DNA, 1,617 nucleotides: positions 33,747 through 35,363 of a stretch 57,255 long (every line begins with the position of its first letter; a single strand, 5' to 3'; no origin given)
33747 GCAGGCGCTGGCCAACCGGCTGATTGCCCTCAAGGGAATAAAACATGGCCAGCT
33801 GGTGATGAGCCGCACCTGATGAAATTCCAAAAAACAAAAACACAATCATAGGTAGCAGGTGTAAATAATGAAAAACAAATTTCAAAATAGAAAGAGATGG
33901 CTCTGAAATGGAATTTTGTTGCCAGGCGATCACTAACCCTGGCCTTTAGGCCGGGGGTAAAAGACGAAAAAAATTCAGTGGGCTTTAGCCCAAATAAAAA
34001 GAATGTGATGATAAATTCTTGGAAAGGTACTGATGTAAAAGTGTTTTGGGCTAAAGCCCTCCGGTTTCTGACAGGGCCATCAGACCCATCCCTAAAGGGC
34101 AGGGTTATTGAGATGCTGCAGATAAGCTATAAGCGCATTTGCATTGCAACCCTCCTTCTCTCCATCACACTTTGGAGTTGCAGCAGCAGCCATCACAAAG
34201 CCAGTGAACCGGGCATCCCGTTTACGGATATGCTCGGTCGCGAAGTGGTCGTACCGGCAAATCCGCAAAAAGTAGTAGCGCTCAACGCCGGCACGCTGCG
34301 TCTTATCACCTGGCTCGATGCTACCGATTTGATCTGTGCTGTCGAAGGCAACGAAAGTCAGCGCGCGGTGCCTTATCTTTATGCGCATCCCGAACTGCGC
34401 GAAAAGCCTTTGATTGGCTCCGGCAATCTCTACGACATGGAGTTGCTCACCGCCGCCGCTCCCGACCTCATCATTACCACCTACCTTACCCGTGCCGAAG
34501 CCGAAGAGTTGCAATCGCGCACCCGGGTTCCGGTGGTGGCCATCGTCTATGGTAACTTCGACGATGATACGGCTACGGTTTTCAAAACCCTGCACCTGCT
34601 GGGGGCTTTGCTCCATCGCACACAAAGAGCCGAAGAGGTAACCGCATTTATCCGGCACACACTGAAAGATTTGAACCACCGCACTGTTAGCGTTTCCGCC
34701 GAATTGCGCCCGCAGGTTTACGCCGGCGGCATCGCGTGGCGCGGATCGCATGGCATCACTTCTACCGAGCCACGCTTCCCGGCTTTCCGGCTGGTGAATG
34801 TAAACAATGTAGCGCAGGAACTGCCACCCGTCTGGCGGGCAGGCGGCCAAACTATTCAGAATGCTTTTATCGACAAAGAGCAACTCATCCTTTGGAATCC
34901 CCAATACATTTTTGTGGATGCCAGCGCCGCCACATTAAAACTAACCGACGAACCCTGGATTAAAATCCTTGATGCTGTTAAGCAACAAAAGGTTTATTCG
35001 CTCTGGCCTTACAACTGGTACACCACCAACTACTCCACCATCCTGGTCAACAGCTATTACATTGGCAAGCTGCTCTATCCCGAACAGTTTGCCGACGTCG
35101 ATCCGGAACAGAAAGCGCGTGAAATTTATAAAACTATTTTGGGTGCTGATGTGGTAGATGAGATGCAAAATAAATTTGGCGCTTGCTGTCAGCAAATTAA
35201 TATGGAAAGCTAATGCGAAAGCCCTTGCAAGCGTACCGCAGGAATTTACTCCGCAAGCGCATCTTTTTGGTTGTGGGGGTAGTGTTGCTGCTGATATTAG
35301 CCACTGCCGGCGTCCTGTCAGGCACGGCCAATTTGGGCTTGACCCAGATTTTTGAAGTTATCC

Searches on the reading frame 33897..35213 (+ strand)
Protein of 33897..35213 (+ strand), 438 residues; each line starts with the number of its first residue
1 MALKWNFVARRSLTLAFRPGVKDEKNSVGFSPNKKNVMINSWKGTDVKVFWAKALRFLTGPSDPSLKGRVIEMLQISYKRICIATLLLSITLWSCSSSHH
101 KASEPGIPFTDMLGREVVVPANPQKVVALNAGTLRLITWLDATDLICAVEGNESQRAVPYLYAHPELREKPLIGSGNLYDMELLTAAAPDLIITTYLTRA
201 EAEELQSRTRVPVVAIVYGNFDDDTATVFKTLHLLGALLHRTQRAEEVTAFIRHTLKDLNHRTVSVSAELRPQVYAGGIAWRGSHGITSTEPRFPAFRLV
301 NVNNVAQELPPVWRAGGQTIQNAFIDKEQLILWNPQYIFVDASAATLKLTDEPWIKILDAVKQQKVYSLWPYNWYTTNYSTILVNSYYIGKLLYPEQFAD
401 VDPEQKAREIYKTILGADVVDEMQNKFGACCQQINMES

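Call 11: search_protein_families(library=pfam, proteins=[window:33897-35213:+], max_evalue=0.01)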
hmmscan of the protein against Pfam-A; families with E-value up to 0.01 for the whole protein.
window:33897-35213:+ (438 aa): 1 family
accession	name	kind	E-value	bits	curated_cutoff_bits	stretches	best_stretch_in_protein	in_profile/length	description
PF01497.23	Peripla_BP_2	-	7.2e-17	62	27.5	1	126-369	1-231/235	Periplasmic binding protein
